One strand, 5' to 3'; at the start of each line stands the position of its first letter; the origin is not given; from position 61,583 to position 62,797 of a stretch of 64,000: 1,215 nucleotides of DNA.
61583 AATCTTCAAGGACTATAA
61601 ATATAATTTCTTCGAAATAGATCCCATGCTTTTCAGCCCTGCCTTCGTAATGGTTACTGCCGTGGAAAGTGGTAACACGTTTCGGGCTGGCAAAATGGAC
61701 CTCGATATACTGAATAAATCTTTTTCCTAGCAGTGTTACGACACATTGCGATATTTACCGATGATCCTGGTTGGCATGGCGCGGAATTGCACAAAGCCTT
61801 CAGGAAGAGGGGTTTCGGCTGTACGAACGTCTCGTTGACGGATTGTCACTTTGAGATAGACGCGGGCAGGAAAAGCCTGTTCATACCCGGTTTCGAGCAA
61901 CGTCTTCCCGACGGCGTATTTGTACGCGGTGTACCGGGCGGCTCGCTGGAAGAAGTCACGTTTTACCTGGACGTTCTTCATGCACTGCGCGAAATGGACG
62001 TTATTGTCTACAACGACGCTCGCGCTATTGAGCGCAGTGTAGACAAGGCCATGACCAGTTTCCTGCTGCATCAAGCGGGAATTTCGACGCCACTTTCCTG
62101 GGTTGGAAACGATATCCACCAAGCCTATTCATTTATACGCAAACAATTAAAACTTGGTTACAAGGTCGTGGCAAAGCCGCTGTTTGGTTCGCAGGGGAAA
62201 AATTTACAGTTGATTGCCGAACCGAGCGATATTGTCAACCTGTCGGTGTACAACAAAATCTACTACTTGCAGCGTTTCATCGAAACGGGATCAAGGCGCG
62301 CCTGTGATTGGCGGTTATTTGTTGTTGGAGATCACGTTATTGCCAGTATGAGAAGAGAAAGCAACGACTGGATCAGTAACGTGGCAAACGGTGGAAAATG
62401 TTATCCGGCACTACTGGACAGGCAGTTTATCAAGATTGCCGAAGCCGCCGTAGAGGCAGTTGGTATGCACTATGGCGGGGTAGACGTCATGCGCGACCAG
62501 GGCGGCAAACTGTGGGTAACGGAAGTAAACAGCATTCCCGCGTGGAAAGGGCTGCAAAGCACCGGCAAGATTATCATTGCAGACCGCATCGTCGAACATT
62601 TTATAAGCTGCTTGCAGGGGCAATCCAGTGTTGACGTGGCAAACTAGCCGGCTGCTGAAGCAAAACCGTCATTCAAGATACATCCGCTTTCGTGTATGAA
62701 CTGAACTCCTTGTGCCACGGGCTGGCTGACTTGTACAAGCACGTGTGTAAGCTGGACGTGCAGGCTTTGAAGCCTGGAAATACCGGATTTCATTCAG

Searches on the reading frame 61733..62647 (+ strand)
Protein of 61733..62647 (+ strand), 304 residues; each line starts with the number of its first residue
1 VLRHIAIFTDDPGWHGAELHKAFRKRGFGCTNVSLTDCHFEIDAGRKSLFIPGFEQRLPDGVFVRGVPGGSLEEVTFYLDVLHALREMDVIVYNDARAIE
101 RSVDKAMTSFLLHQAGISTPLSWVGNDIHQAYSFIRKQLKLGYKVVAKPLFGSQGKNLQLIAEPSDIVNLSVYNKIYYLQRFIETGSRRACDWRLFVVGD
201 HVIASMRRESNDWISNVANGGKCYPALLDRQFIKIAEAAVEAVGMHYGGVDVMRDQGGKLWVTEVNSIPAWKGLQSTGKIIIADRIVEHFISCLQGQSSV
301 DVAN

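Call 32: search_protein_families(library=ncbifam, proteins=[window:61733-62647:+], max_evalue=1e-10)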
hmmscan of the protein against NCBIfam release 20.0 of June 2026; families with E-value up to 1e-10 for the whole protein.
window:61733-62647:+ (304 aa): 7 families
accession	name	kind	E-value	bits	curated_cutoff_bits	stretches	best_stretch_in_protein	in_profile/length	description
NF040720.1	MptN_Meth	equivalog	4.6e-55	186.7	350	1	5-290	2-290/291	tetrahydromethanopterin:alpha-L-glutamate ligase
TIGR00768.1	rimK_fam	subfamily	4.5e-44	150.9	143.4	1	5-289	2-275/276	RimK family alpha-L-glutamate ligase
TIGR02144.1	LysX_arch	equivalog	4.2e-38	131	275.6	1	84-294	67-279/281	lysine biosynthesis protein LysX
TIGR04356.1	grasp_GAK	hypoth_equivalog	3.8e-22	78.7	300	1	5-292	2-285/287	GAK system ATP-grasp enzyme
NF007764.0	PRK10446.1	equivalog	2.3e-19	69.8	331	1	5-290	3-286/300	30S ribosomal protein S6--L-glutamate ligase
TIGR04443.1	F420_CofF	equivalog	1.2e-18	67.1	300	1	69-291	56-279/283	coenzyme gamma-F420-2:alpha-L-glutamate ligase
NF009110.0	PRK12458.1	subfamily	4.5e-12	45.6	408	1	85-256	116-296/349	glutathione synthetase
